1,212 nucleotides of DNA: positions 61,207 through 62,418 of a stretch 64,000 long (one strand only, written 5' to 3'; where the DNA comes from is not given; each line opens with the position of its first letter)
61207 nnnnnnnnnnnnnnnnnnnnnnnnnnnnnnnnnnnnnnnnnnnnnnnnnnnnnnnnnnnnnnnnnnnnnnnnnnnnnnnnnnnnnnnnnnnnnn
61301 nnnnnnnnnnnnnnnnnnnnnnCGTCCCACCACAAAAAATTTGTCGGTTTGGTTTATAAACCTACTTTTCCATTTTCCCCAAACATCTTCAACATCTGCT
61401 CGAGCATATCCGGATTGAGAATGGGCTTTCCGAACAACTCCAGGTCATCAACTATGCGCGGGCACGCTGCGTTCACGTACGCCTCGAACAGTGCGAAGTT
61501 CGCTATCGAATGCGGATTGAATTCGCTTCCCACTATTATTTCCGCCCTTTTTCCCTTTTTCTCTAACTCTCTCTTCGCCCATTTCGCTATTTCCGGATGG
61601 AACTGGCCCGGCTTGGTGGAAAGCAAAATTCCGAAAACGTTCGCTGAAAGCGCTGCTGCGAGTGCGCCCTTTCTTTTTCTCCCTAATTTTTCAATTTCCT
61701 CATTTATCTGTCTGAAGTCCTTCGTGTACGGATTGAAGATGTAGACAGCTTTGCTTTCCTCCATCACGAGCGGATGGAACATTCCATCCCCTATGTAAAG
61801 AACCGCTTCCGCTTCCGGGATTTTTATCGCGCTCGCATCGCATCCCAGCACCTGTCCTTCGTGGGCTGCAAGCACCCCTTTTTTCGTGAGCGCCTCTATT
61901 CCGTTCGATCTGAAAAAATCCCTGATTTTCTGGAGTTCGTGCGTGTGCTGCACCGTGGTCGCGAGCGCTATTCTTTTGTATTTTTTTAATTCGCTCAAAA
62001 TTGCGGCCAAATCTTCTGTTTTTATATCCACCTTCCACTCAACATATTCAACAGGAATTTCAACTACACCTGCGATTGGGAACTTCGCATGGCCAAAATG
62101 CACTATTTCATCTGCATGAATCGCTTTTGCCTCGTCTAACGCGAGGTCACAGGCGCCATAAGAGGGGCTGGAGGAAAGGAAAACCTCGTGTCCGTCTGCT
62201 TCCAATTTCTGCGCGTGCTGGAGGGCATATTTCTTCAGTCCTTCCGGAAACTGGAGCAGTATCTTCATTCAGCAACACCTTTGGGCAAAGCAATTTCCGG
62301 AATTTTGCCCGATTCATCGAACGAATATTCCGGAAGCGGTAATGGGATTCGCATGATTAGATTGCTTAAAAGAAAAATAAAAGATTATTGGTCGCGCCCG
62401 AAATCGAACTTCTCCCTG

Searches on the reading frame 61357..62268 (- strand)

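Call 85: search_protein_families(library=pfam, proteins=[window:61357-62268:-], max_evalue=0.001)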
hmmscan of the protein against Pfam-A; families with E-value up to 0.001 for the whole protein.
window:61357-62268:- (304 aa): 1 family
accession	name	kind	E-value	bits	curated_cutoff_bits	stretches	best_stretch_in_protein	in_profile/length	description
PF01866.22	Diphthamide_syn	-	1.3e-72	245.2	33.2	1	7-294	1-293/302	Putative diphthamide synthesis protein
